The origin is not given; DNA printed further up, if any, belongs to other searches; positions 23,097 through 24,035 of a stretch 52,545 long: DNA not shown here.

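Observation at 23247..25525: Nucleotide-centred operon segment: ThyX, a stand-alone YpsA-type SLOG protein and a minimal PPC-motif protein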

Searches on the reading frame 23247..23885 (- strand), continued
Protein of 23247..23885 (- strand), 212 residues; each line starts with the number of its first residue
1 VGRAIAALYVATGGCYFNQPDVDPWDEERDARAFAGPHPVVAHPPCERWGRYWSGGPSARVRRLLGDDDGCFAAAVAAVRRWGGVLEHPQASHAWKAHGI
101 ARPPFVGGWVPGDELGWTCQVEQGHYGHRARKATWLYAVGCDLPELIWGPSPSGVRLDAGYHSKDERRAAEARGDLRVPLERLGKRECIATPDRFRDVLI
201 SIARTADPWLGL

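Call 35: find_encoding_contigs(protein=P0002, flank=8000, max_places=2)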
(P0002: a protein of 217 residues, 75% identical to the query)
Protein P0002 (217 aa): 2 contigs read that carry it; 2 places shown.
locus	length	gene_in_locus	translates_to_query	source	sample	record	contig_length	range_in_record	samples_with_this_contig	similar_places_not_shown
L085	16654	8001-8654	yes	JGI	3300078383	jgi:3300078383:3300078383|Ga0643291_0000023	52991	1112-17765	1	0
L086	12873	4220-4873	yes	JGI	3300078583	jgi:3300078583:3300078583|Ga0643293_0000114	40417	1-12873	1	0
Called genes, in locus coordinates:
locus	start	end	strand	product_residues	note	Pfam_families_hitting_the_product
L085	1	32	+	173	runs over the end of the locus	-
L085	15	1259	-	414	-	PF12705:PDDEXK_1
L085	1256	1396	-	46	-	-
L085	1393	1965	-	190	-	PF24963:DUF7768 (faint)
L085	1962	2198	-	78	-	-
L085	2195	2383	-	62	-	-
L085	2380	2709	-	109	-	-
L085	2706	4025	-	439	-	-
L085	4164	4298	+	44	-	-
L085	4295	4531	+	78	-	-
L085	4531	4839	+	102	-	-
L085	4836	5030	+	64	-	-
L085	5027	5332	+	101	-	-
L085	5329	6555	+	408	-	-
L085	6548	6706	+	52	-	-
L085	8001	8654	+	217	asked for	-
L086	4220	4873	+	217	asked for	-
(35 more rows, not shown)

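Call 43: search_protein_families(library=pfam, alignment_id=A2, max_evalue=5)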
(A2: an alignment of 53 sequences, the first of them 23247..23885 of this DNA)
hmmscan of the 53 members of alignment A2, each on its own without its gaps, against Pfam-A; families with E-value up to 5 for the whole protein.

A. member 1, window:23247-23885:- (212 aa): 0 families

B. families by the number of members that match (of 53 scanned): 10 families
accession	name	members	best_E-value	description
PF10910.14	Phage_gene29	1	0.0059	Phage gene 29 protein family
PF12656.12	G-patch_2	1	0.022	G-patch domain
PF11776.13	RcnB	1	0.045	Nickel/cobalt transporter regulator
PF02992.20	Transposase_21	1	0.11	Transposase family tnp2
PF01239.28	PPTA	1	0.14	Protein prenyltransferase alpha subunit repeat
PF21338.2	Top1B_N_bact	1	0.15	Bacterial DNA topoisomerase IB, N-terminal domain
PF08212.18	Lipocalin_2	1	0.16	Lipocalin-like domain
PF21824.1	MUC20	1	0.21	Mucin-20 protein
PF09075.15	STb_secrete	1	0.22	Heat-stable enterotoxin B, secretory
PF21139.3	BT_MCC_alpha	1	2.9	Methylcrotonyl-CoA carboxylase, alpha-subunit, BT domain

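Call 45: get_annotated_region(hit=H6, flank=3000)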
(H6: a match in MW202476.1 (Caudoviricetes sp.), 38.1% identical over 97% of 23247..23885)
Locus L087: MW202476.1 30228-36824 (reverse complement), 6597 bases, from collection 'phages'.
description: Siphoviridae sp. isolate cta39025, complete genome.
organism: Caudoviricetes sp. (NCBI taxid 2832643)
taxonomy: Viruses; Duplodnaviria; Heunggongvirae; Uroviricota; Caudoviricetes
host: -; source: Manatee Spring; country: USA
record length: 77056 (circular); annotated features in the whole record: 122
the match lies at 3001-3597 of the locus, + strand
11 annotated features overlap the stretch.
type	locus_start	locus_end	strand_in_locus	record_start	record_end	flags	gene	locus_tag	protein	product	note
CDS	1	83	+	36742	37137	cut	-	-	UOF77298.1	single strand binding protein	-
CDS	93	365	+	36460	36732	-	-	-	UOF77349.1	hypothetical protein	-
CDS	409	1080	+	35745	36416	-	-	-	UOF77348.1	hypothetical protein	-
CDS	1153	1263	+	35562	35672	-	-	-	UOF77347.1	pou domain protein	-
CDS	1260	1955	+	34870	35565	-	-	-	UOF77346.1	pvl orF-50-like family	-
CDS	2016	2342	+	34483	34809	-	-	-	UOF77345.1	hypothetical protein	-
CDS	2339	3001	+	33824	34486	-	-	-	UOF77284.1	DNA N-6-adenine-methyltransferase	-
CDS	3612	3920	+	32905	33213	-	-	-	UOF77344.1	hypothetical protein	-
CDS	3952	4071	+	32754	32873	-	-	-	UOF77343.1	hypothetical protein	-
CDS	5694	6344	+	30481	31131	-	-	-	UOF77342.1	hypothetical protein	-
CDS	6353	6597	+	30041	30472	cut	-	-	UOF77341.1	hypothetical protein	-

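Call 48: fold_search(model_id=the predicted structure, library=viral)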
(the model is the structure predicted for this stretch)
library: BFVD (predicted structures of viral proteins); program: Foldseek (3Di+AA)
matches with E <= 10: 234; with E <= 0.001: 8
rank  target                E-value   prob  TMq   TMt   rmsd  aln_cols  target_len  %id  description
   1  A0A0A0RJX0            6.6e-05  1.00  0.51  0.52   6.2       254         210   12  (no name in the UniProt tables at hand)
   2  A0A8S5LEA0            1.6e-04  0.99  0.40  0.32  11.7       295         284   12  Cytosine specific methyltransferase [Podoviridae sp. ctMxM32]
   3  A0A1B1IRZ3            3.4e-04  0.97  0.35  0.18  11.8       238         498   14  (no name in the UniProt tables at hand)
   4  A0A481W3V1            6.1e-04  1.00  0.47  0.41   9.3       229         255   12  (no name in the UniProt tables at hand)
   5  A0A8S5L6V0            6.5e-04  0.96  0.41  0.33  12.1       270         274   16  Cytosine specific methyltransferase [Siphoviridae sp. ct45W1]
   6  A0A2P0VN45            7.9e-04  1.00  0.51  0.50   6.4       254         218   10  Putative cytosine DNA methyltransferase [Tetraselmis virus 1]
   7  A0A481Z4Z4            9.5e-04  1.00  0.49  0.19   9.2       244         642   12  C-5 cytosine-specific DNA methylase [Pithovirus LCPAC201]
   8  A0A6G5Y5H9            9.5e-04  0.99  0.45  0.43   8.7       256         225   13  (no name in the UniProt tables at hand)
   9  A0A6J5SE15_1          1.2e-03  1.00  0.50  0.09   7.9       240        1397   15  Helicase/UvrB, N-terminal [uncultured Caudovirales phage]
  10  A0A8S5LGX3            1.2e-03  0.96  0.36  0.35  10.2       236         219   14  Cytosine specific methyltransferase [Myoviridae sp. cte0t5]
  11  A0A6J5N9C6            1.9e-03  0.75  0.31  0.21  12.8       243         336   13  Cytosine-specific methyltransferase [uncultured Caudovirales phage]
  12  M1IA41                2.0e-03  0.96  0.40  0.34  11.9       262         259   12  (no name in the UniProt tables at hand)
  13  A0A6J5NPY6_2          3.0e-03  0.99  0.47  0.11   7.8       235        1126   18  Uncharacterized protein [uncultured Caudovirales phage]
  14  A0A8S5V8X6            3.8e-03  0.91  0.37  0.14  14.1       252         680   10  DNA (cytosine-5-)-methyltransferase [Caudovirales sp. ctCpR1]
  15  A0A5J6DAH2            4.7e-03  0.85  0.33  0.23   9.6       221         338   10  (no name in the UniProt tables at hand)
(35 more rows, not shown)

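Call 49: search_protein_families(library=pfam, alignment_id=A3, max_evalue=0.001)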
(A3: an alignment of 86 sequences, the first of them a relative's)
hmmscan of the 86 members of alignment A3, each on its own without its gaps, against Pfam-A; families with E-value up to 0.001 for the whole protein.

A. member 1, L001:3024-4001:+ (325 aa): 1 family
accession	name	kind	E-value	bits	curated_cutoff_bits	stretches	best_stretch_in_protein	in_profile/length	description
PF17762.8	HTH_ParB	-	1.5e-06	28.8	22.6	1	140-221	3-85/102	ParB HTH domain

B. families by the number of members that match (of 86 scanned): 44 families (the first 25 are shown)
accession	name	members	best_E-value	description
PF00692.24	dUTPase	2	1.3e-32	dUTPase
PF00589.27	Phage_integrase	2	1e-22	Phage integrase family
PF22769.1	DCD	2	3.2e-10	dCTP deaminase-like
PF12728.13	HTH_17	2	2.4e-08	Helix-turn-helix domain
PF20454.4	GpA_nuclease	1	3.5e-84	Terminase large subunit gpA, endonuclease domain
PF05876.18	GpA_ATPase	1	4.8e-80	Phage terminase large subunit gpA, ATPase domain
PF03796.21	DnaB_C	1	6.5e-74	DnaB-like helicase C terminal domain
PF10073.14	GapR_DNA-bd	1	3.2e-33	GapR-like, DNA-binding domain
PF04851.21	ResIII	1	7.8e-23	Type III restriction enzyme, res subunit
PF07750.17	GcrA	1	1.2e-21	GcrA cell cycle regulator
PF19905.4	DUF6378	1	1.5e-20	Domain of unknown function (DUF6378)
PF09152.16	DUF1937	1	9.5e-19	Domain of unknown function (DUF1937)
PF05869.16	Dam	1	1.2e-14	DNA N-6-adenine-methyltransferase (Dam)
PF13481.12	AAA_25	1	1.4e-14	AAA domain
PF00271.37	Helicase_C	1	3.7e-13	Helicase conserved C-terminal domain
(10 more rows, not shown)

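Call 57: search_protein_families(library=phrogs, alignment_id=A2, max_evalue=1)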
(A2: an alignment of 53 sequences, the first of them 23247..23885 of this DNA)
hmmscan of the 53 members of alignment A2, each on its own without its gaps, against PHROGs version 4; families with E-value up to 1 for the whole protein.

A. member 1, window:23247-23885:- (212 aa): 1 family
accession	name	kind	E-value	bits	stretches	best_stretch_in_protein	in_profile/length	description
phrog_12600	-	unknown function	2.2e-64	217.6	1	3-207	2-195/203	-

B. families by the number of members that match (of 53 scanned): 13 families
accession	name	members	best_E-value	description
phrog_12600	-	53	9.2e-67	-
phrog_757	-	22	2e-05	DNA methyltransferase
phrog_36986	-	1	0.055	-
phrog_30523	-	1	0.081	-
phrog_34811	-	1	0.11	-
phrog_2882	-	1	0.14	DNA methyltransferase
phrog_16479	-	1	0.25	-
phrog_21818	-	1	0.26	-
phrog_28832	-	1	0.27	-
phrog_28538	-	1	0.38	-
phrog_29777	-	1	0.43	-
phrog_16865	-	1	0.52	-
phrog_25953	-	1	0.69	-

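Call 58: search_protein_families(library=phrogs, proteins=[P0181, P0192, P0211, P0217, P0220, P0228, P0238, P0242, P0247, P0253], max_evalue=0.5)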
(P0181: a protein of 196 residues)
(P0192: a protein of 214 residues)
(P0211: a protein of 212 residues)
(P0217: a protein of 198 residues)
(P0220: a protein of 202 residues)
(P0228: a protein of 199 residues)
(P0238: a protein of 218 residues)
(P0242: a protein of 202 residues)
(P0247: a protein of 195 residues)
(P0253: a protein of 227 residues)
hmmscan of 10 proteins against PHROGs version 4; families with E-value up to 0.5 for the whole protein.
P0181 (196 aa): 2 families
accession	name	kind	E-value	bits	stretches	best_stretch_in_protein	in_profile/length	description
phrog_12600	-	unknown function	1.1e-55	189.2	1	1-193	3-192/203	-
phrog_757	-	other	0.04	14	1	23-92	63-126/247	DNA methyltransferase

P0192 (214 aa): 1 family
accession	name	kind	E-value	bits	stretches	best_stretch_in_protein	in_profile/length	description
phrog_12600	-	unknown function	6.9e-54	183.4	1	2-212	4-198/203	-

P0211 (212 aa): 1 family
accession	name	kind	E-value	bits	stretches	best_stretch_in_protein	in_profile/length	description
phrog_12600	-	unknown function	5.8e-51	173.8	1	1-209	3-195/203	-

P0217 (198 aa): 1 family
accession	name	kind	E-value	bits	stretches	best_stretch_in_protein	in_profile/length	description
phrog_12600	-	unknown function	9.6e-50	169.8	1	2-197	2-195/203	-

P0220 (202 aa): 1 family
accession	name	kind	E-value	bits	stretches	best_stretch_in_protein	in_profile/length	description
phrog_12600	-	unknown function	3.3e-50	171.3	1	2-201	4-194/203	-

P0228 (199 aa): 3 families
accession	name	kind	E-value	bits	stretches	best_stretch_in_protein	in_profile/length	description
phrog_12600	-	unknown function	1.5e-57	195.3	1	1-198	1-195/203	-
phrog_757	-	other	0.0036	17.4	1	31-186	69-210/247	DNA methyltransferase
phrog_2882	-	other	0.14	12.5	1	36-69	71-100/262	DNA methyltransferase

P0238 (218 aa): 2 families
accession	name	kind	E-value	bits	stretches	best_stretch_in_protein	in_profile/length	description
phrog_12600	-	unknown function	7.3e-51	173.5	1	2-214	3-200/203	-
phrog_757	-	other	0.0048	17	1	30-183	65-203/247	DNA methyltransferase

P0242 (202 aa): 1 family
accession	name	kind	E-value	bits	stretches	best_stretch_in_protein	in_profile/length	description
phrog_12600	-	unknown function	4.3e-51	174.2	1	1-196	3-192/203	-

P0247 (195 aa): 2 families
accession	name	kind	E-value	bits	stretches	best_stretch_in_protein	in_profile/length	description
phrog_12600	-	unknown function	6.2e-54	183.5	1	5-195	3-195/203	-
phrog_757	-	other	0.023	14.8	1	23-82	60-111/247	DNA methyltransferase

P0253 (227 aa): 2 families
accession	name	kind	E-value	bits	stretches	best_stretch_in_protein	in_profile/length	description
phrog_12600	-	unknown function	1.7e-52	178.8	1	10-209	3-199/203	-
phrog_757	-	other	0.0011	19.2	1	36-196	66-213/247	DNA methyltransferase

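Call 67: list_cluster_members(proteins=[P0038, P0071, P0088, P0098, P0001, P0297, P0301, P0321])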
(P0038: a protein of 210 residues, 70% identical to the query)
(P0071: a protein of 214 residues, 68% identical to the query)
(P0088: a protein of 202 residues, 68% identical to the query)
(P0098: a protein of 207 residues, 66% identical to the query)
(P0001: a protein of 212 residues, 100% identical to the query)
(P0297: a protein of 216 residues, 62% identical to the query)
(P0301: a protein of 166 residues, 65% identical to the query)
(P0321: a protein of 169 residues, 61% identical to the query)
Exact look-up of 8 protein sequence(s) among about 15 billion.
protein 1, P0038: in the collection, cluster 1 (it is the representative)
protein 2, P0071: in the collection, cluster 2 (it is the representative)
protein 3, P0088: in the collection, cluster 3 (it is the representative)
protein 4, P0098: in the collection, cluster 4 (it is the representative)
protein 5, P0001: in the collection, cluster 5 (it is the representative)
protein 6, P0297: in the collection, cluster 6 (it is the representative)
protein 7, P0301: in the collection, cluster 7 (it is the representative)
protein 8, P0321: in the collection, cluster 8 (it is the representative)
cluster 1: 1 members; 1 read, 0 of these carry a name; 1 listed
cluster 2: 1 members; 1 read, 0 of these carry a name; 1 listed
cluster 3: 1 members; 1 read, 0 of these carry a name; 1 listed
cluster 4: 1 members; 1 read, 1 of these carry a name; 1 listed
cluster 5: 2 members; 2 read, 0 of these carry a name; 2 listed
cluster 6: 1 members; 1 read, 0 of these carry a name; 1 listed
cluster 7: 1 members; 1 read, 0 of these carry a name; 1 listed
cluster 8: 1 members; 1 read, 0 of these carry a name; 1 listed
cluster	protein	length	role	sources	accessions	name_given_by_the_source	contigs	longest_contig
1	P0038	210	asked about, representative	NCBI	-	-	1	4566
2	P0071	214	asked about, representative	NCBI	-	-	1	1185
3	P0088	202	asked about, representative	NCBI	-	-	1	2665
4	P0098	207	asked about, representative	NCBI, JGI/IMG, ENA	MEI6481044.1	MAG: hypothetical protein WCO19_01935 [Candidatus Saccharibacteria bacterium]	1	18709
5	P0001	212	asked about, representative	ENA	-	-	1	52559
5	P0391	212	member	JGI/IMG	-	-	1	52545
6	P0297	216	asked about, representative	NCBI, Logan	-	-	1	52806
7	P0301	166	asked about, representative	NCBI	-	-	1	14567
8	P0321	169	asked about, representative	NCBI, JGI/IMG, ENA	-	-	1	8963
